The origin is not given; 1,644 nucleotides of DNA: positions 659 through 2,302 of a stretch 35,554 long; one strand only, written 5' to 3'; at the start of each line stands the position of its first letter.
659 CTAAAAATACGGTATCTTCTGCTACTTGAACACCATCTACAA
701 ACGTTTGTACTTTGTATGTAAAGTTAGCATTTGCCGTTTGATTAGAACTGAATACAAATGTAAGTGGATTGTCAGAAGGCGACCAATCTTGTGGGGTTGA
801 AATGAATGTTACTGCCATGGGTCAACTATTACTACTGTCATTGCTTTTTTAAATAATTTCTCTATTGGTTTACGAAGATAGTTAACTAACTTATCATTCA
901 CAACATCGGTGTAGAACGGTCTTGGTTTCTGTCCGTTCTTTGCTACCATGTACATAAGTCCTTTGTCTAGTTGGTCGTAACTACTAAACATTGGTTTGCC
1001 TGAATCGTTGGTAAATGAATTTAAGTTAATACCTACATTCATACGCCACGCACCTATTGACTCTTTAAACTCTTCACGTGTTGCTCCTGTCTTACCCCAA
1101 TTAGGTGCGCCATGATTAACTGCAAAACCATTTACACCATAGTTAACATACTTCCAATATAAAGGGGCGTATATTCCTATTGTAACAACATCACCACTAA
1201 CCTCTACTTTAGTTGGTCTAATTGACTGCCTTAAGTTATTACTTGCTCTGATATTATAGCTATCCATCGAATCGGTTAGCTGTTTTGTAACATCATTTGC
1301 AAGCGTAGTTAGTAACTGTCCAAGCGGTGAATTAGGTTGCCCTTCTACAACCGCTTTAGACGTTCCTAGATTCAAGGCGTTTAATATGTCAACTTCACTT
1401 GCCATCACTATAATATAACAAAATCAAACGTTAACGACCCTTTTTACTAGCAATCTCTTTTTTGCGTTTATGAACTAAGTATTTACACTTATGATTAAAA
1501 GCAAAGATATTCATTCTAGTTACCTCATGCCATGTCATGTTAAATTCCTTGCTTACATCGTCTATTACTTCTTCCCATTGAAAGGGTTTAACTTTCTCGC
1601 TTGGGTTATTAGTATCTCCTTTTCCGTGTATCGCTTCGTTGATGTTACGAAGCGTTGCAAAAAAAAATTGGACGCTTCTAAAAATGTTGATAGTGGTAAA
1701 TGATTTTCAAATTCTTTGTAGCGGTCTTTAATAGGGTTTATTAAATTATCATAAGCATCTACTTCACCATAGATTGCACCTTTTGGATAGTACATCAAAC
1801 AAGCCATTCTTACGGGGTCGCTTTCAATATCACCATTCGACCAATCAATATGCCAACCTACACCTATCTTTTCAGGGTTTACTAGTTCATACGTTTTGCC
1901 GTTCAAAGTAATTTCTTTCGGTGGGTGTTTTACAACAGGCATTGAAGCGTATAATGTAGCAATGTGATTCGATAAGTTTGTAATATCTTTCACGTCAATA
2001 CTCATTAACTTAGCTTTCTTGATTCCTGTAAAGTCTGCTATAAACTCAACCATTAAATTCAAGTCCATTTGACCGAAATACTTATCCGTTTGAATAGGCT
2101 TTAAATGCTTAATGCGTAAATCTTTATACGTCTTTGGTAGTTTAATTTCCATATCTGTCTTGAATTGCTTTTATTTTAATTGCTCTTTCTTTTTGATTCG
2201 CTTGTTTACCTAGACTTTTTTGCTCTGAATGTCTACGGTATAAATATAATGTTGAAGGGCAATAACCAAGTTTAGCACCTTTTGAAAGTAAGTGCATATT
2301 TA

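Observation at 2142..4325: GT-B glycosyltransferase, 44-aa basic ORF, SAM methyltransferase and GT2 glycosyltransferase embedded in the virion operon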

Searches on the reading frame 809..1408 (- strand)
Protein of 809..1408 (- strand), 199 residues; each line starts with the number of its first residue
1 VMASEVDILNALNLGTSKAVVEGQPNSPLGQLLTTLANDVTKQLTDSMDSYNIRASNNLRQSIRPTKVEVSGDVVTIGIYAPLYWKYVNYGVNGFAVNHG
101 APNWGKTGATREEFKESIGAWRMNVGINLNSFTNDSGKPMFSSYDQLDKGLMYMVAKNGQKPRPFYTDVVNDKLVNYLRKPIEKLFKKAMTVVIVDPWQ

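Call 3: search_protein_families(library=pfam, proteins=[window:809-1408:-], max_evalue=0.1)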
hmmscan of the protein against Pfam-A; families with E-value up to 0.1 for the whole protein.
window:809-1408:- (199 aa): 1 family
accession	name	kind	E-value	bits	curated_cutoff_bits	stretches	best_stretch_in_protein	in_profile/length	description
PF04883.17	HK97-gp10_like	-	0.014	16.8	21.4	1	33-91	22-78/78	Bacteriophage HK97-gp10, putative tail-component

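Call 4: search_protein_families(library=phrogs, proteins=[window:809-1408:-], max_evalue=0.01)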
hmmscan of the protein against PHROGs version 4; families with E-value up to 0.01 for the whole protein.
window:809-1408:- (199 aa): 1 family
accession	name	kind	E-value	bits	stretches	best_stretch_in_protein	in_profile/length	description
phrog_5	-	connector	0.00019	22.3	1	56-190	139-213/239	tail completion or Neck1 protein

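Call 43: find_related_loci(query=A2, collection=viral_contigs, flank=10000)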
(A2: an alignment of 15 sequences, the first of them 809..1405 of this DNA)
Query A2 (198 aa) in viral_contigs; peptide patterns used: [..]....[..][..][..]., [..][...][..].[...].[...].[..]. (x = any residue, [..] = any of these).
327 stretches matched a pattern; 157 encode a relative of the query (tblastn E <= 1e-3); the best 80 are kept; 80 distinct loci.
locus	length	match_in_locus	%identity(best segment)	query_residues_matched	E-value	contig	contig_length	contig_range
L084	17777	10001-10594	99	1-198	7e-132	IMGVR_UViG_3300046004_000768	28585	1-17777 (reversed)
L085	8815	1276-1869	99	1-198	7e-132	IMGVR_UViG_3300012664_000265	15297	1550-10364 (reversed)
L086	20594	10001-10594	93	1-198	3e-125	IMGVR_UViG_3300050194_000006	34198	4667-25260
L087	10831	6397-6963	51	1-198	3e-65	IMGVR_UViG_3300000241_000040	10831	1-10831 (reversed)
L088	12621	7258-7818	51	4-198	3e-65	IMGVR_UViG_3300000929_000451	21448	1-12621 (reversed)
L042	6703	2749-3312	51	3-198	2e-63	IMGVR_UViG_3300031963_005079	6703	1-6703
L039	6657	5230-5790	52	4-198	4e-63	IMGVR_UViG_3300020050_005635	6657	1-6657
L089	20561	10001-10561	52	4-198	4e-63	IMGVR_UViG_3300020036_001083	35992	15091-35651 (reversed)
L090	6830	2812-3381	51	1-198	6e-63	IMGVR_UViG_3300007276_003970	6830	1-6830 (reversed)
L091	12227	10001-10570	49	1-198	5e-61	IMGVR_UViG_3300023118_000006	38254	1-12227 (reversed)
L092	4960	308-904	48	4-198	2e-58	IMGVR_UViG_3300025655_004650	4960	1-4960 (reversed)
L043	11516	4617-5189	50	1-198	6e-58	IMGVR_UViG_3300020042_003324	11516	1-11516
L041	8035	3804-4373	49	1-198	3e-57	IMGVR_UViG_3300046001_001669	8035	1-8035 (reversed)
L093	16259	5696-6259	48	3-197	2e-56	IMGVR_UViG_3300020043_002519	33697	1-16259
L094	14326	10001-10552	49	8-198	6e-56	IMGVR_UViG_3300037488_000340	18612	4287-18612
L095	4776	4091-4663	44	3-198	5e-55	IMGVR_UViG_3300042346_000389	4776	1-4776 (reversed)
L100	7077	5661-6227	44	3-198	5e-52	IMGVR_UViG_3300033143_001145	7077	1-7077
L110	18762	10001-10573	43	1-198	2e-50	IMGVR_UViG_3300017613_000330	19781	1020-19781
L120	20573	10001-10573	41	1-198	4e-48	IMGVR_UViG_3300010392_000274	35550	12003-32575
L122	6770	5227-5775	44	12-198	1e-47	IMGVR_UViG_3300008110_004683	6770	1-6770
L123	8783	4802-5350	44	12-198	2e-47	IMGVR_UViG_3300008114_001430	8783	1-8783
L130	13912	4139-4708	44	3-198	1e-46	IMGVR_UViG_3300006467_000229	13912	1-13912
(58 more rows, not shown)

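Call 46: search_protein_families(library=pfam, proteins=[L087:4266-4895:+, L087:4892-5518:+, L095:1519-2112:+, L095:2109-2708:+, L095:2708-3349:+, L091:7243-8568:+, L091:8552-9214:+, L100:2162-2812:+, L100:3119-4342:+, L100:4339-4851:+], max_evalue=0.01)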
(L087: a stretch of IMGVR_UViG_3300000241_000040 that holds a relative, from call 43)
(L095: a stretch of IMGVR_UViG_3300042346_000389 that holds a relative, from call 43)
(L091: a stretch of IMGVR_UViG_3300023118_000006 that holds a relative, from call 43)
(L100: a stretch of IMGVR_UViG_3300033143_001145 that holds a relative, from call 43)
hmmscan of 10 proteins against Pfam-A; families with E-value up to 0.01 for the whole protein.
L087:4266-4895:+ (209 aa): 1 family
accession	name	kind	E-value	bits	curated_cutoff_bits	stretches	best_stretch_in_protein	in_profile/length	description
PF11316.14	Rhamno_transf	-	7.3e-11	42.4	23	1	25-204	32-231/235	Putative rhamnosyl transferase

L087:4892-5518:+ (208 aa): 0 families

L095:1519-2112:+ (197 aa): 0 families

L095:2109-2708:+ (199 aa): 1 family
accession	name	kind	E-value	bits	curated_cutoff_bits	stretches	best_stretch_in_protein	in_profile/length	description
PF01755.23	Glyco_transf_25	-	6.4e-09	36.4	24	1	5-99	6-114/199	Glycosyltransferase family 25 (LPS biosynthesis protein)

L095:2708-3349:+ (213 aa): 1 family
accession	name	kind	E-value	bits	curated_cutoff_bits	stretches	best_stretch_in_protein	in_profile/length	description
PF00535.33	Glycos_transf_2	-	0.00097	19.5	23.3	1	15-129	39-156/168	Glycosyl transferase family 2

L091:7243-8568:+ (441 aa): 1 family
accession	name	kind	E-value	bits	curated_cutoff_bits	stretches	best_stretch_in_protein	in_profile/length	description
PF00535.33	Glycos_transf_2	-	0.00091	19.6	23.3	0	231-261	4-36/168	Glycosyl transferase family 2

L091:8552-9214:+ (220 aa): 0 families

L100:2162-2812:+ (216 aa): 1 family
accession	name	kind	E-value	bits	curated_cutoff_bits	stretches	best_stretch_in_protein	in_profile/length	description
PF05050.19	Methyltransf_21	-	1.5e-12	48.4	22.7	1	17-202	26-171/173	Methyltransferase FkbM domain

L100:3119-4342:+ (407 aa): 1 family
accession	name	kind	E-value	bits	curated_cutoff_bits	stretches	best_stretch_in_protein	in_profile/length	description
PF00535.33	Glycos_transf_2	-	2.8e-09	37.6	23.3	1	248-314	73-132/168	Glycosyl transferase family 2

L100:4339-4851:+ (170 aa): 2 families
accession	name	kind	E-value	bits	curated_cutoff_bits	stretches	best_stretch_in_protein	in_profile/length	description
PF00132.30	Hexapep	-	1.4e-18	66.1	27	2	84-118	2-36/36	Bacterial transferase hexapeptide (six repeats)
PF25084.1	LbH_EIF2B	-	3.4e-07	30.7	54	1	58-146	20-105/105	EIF2B subunit epsilon LbH domain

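Call 52: find_related_loci(query=A2, collection=genome_contigs, flank=10000)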
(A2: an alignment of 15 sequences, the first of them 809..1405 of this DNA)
Query A2 (198 aa) in genome_contigs; peptide patterns used: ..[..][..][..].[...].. (x = any residue, [..] = any of these).
2 stretches matched a pattern, but none encodes a relative of the query by tblastn (E <= 1e-3).

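Call 58: search_dna_similar(query=window:809-1405:-, collection=phages, mode=protein, max_rows=25, max_evalue=0.001)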
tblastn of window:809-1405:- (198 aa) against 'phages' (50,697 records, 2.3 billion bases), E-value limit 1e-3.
No match.

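Call 69: search_protein_families(library=pfam, proteins=[L110:6306-6938:+, L110:7056-7757:+, L110:7757-8398:+, L110:8426-9064:+, L120:7516-8217:+, L120:8205-8759:+, L120:8737-9231:+, L122:2202-2900:+, L130:1805-2494:+, L130:2503-3177:+], max_evalue=0.01)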
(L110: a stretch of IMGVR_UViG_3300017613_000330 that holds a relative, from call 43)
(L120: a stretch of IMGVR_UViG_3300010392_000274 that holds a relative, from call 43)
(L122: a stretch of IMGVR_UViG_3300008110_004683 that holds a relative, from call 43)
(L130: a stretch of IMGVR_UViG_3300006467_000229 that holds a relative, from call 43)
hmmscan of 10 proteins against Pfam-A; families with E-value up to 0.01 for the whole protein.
L110:6306-6938:+ (211 aa): 1 family
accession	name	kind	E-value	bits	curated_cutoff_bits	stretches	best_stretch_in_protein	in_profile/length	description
PF00535.33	Glycos_transf_2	-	0.01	16.2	23.3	0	2-110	2-121/168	Glycosyl transferase family 2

L110:7056-7757:+ (234 aa): 1 family
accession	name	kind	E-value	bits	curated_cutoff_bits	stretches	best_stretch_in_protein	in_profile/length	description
PF01075.23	Glyco_transf_9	-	0.00017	21.4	22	1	164-202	174-212/247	Glycosyltransferase family 9 (heptosyltransferase)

L110:7757-8398:+ (214 aa): 1 family
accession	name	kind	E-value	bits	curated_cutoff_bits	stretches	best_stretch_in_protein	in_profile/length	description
PF13489.12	Methyltransf_23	-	3.7e-14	53.2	27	1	66-188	19-162/164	Methyltransferase domain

L110:8426-9064:+ (212 aa): 1 family
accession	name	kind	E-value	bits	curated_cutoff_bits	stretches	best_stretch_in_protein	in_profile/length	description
PF00535.33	Glycos_transf_2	-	2.4e-05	24.8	23.3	1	51-110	72-130/168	Glycosyl transferase family 2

L120:7516-8217:+ (234 aa): 3 families
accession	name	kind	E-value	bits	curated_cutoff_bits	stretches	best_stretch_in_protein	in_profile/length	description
PF00535.33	Glycos_transf_2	-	1.5e-21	77.5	23.3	1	4-130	1-130/168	Glycosyl transferase family 2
PF13641.12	Glyco_tranf_2_3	-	9.6e-09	36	27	1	3-110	3-118/230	Glycosyltransferase like family 2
PF10111.15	Glyco_tranf_2_2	-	9.9e-05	22.4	27.3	1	17-102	16-104/276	Glycosyltransferase like family 2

L120:8205-8759:+ (185 aa): 6 families
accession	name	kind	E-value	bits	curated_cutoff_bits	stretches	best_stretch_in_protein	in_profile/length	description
PF13649.12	Methyltransf_25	-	1.1e-10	42.5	27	1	38-130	1-94/97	Methyltransferase domain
PF08241.18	Methyltransf_11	-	1.3e-08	35.8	21.2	1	39-129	1-87/95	Methyltransferase domain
PF13847.12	Methyltransf_31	-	2.3e-05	24.5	27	1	33-130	2-102/145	Methyltransferase domain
PF13489.12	Methyltransf_23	-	4.2e-05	23.8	27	1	28-81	16-61/164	Methyltransferase domain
PF08242.18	Methyltransf_12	-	0.00014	22.9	30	1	39-90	1-55/98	Methyltransferase domain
PF02353.26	CMAS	-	0.006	16.4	27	0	36-87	64-117/273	Mycolic acid cyclopropane synthetase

L120:8737-9231:+ (165 aa): 1 family
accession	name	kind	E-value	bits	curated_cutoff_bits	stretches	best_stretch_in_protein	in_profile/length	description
PF13469.12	Sulfotransfer_3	-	0.006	17.3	27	0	32-130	113-215/216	Sulfotransferase family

L122:2202-2900:+ (233 aa): 1 family
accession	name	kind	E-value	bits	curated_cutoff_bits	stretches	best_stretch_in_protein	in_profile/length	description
PF25680.1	Mom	-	9.1e-35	120.6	27.1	1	5-207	6-202/202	Mom protein family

L130:1805-2494:+ (230 aa): 1 family
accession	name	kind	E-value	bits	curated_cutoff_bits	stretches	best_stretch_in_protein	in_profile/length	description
PF00551.24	Formyl_trans_N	-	2.7e-15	57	26.1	1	92-186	83-181/181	Formyl transferase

L130:2503-3177:+ (225 aa): 2 families
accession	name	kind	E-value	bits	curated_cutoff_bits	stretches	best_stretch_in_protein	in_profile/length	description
PF05050.19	Methyltransf_21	-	9.3e-13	49.1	22.7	1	57-207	1-172/173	Methyltransferase FkbM domain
PF02475.24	TRM5-TYW2_MTfase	-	1.3e-05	25.7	28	1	45-100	30-85/164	TRM5/TYW2 methyltransferase domain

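Call 72: search_protein_families(library=ncbifam, proteins=[window:809-1405:-], max_evalue=0.01)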
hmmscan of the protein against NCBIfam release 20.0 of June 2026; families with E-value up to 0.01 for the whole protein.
window:809-1405:- (198 aa): 1 family
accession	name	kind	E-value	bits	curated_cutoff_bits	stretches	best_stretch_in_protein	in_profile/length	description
TIGR01725.1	phge_HK97_gp10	equivalog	0.0048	17.5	30.8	1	51-185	46-119/120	HK97-gp10 family putative phage morphogenesis protein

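Call 92: search_solved_structures(query=L123:1159-2322:+, max_evalue=0.01)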
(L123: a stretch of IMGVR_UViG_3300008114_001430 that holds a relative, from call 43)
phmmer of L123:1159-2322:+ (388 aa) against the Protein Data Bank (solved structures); distinct sequences matched with E-value up to 0.01: 17.
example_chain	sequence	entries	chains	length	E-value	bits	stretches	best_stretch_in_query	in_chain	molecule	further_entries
8s9m_A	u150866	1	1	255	3.8e-09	39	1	286-371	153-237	DNA cytosine-N4 methyltransferase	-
8s9n_A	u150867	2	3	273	4.2e-09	38.9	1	286-371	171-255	DNA cytosine-N4 methyltransferase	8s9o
2zie_A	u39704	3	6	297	1.1e-08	37.6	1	293-377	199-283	Putative modification methylase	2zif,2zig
8urk_A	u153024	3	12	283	1.4e-08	37.1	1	308-374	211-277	Methyltransferase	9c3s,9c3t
9c3u_A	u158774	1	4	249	1.6e-08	37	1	308-372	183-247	Methyltransferase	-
6pbd_A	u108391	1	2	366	6.3e-08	35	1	308-379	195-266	Modification methylase CcrMI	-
5hek_A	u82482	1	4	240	2.2e-07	33.2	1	179-371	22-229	Adenine specific DNA methyltransferase (DpnA)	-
5hfj_A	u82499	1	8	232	2.9e-07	32.8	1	179-370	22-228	Adenine specific DNA methyltransferase (DpnA)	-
5e71_A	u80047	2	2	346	4.1e-05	25.7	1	304-364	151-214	N2, N2-dimethylguanosine tRNA methyltransferase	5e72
1g60_A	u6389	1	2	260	5e-05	25.5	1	309-365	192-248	Adenine-specific Methyltransferase MboIIA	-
7bnk_A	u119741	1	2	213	0.00013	24.1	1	7-95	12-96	ParB family protein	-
4umk_A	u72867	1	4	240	0.00016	23.8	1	5-94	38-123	PROBABLE CHROMOSOME-PARTITIONING PROTEIN PARB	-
7o0n_A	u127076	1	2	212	0.0002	23.4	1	7-95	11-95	ParB family protein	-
7bnr_A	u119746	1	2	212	0.00021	23.4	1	8-95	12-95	ParB family protein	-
1vz0_A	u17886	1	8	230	0.00056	22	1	5-94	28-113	Chromosome-partitioning protein Spo0J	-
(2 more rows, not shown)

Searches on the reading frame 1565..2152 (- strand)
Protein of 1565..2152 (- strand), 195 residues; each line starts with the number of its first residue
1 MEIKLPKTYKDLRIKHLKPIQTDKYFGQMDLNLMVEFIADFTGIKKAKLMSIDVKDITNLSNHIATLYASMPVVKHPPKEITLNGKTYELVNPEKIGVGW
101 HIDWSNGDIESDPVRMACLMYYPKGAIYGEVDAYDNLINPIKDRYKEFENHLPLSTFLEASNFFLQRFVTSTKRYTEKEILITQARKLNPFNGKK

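Call 3: search_protein_families(library=pfam, proteins=[window:1565-2152:-], max_evalue=0.1)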
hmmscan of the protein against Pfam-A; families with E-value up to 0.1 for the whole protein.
window:1565-2152:- (195 aa): 1 family
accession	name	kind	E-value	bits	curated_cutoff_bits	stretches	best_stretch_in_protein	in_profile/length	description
PF22541.2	DUF7005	-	0.0028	17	27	1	20-48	243-271/361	Family of unknown function (DUF7005)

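Call 4: search_protein_families(library=phrogs, proteins=[window:1565-2152:-], max_evalue=0.01)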
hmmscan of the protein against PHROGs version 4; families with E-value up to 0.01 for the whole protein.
window:1565-2152:- (195 aa): 0 families

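Call 48: search_solved_structures(query=window:1565-2152:-, max_evalue=1)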
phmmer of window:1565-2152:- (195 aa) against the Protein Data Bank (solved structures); distinct sequences matched with E-value up to 1: 0.

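Call 72: search_protein_families(library=ncbifam, proteins=[window:1565-2152:-], max_evalue=0.01)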
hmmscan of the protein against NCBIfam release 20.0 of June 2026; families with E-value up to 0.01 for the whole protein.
window:1565-2152:- (195 aa): 0 families

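Call 73: find_homologous_proteins(query=window:1565-2152:-, max_evalue=0.001)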
Query window:1565-2152:- (195 aa): 54 proteins with E <= 0.001 among 107 candidates.
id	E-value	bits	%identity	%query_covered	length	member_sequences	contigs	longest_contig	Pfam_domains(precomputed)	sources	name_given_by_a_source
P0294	1.0e-123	429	96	100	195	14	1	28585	-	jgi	jgi:hypothetical protein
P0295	9.6e-114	396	88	100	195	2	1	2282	-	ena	-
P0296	1.9e-111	388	86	100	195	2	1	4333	-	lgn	-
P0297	3.9e-99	348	77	100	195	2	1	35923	-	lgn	-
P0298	1.9e-98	346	76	100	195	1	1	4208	-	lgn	-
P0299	1.5e-96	340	76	100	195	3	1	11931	-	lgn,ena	-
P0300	3.4e-96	339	76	99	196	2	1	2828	-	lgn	-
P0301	3.6e-96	339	76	99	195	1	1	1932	-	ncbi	-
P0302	3.7e-96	339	76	99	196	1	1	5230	-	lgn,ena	-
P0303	6.2e-96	338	75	99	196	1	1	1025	-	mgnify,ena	mgnify:FL=1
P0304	9.0e-96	337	76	99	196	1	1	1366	-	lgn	-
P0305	1.2e-95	337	76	99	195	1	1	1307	-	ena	-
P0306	2.3e-95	336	75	99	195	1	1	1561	-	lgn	-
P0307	3.5e-95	335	75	99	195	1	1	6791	-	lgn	-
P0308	4.5e-95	335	75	99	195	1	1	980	-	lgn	-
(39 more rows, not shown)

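Call 80: predict_structure(alignment_id=A4)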
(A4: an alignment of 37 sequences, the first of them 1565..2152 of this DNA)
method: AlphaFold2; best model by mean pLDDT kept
length: 195 residues; sequences in the alignment: 37
mean_pLDDT: 88.4   pTM: 0.79
mean pLDDT of the five models: 88.4, 85.2, 83.2, 82.7, 81.4
residues with pLDDT >= 90: 109; 70-90: 78; 50-70: 6; < 50: 2
segments of 3 or more residues with pLDDT < 50: none
pLDDT, mean of each block of 10 residues (from residue 1): 82 89 84 93 92 93 90 85 95 86 87 94 92 91 94 94 88 86 80 55
secondary structure, 60 per line:
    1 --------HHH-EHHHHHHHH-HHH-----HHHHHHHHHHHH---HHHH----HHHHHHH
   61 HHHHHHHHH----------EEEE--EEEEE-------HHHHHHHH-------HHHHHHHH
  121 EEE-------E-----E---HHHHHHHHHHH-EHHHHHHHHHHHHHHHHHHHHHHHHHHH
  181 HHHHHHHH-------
elements in order: H14-21 H31-42 H46-49 H54-69 E80-83 E86-90 H98-105 H113-120 E121-123 H141-151 H154-188

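Call 83: fold_search(model_id=the predicted structure, library=pdb)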
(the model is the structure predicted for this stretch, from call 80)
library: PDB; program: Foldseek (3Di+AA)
matches with E <= 10: 48; with E <= 0.001: 0
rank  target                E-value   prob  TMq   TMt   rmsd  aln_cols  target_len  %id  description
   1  7vdv_V                1.9e+00  0.05  0.19  0.17  19.6       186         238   10  The overall structure of human chromatin remodeling PBAF-nucleosome complex (released 2022-05-18)
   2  3hum_A                2.7e+00  0.04  0.10  0.06   7.6        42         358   24  Crystal structure of Penicillin binding protein 4 from Staphylococcus aureus COL in complex with Cefotaxime (released 2009-11-10)
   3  7myv_A                3.4e+00  0.03  0.12  0.10  14.4        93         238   16  Plasmodium falciparum HAD5/PMM (released 2022-03-30)
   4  3hun_A                3.4e+00  0.03  0.10  0.06   7.5        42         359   24  Crystal structure of Penicillin binding protein 4 from Staphylococcus aureus COL in complex with Ampicillin (released 2009-11-10)
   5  5ty7_A                3.4e+00  0.02  0.08  0.05  13.8        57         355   16  Crystal structure of wild-type S. aureus penicillin binding protein 4 (PBP4) in complex with nafcillin (released 2018-06-13)
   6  7ayp                  3.4e+00  0.02  0.08  0.07   9.0        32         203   19  Structure of a GH11 domain refined from the X-ray diffraction data of a GH11-CBM36-1 crystal. (released 2020-11-25)
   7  1tvf_A                3.7e+00  0.03  0.10  0.06   7.5        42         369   24  Crystal Structure of penicillin-binding protein 4 (PBP4) from Staphylococcus aureus (released 2004-07-06)
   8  9qpq_L                3.7e+00  0.02  0.13  0.13  24.8       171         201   11  The structure of the COPI leaf bound to GOLPH3 (released 2025-10-22)
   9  7od1_A                4.1e+00  0.01  0.13  0.08  13.6       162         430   12  Crystal structure of RBR ubiquitin ligase ARIH2 (released 2021-09-15)
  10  5tx9_A                4.9e+00  0.02  0.10  0.06   7.6        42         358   24  Crystal structure of S. aureus penicillin binding protein 4 (PBP4) mutant (E183A, F241R) in complex with ceftobiprole (released 2018-05-16)
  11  7kcv                  4.9e+00  0.02  0.08  0.05  13.5        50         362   20  Crystal structure of S. aureus penicillin-binding protein 4 (PBP4) mutant (R200L) (released 2021-06-30)
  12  8qqp_A                4.9e+00  0.01  0.09  0.05  18.4        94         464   14  Mycobacterium smegmatis inosine monophosphate dehydrogenase (IMPDH) ATP+GTP-bound form, super-compressed (released 2024-08-14)
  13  7kcw                  5.5e+00  0.04  0.10  0.06   8.3        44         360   20  Crystal structure of S. aureus penicillin-binding protein 4 (PBP4) mutant (R200L) in complex with nafcillin (released 2021-06-30)
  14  1ed7_MODEL_1_A        5.8e+00  0.03  0.09  0.30   9.7        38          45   29  SOLUTION STRUCTURE OF THE CHITIN-BINDING DOMAIN OF BACILLUS CIRCULANS WL-12 CHITINASE A1 (released 2000-05-24)
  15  5tw8_A                5.8e+00  0.02  0.10  0.06   7.5        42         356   24  Crystal structure of wild-type S. aureus penicillin binding protein 4 (PBP4) in complex with ceftaroline (released 2018-05-16)
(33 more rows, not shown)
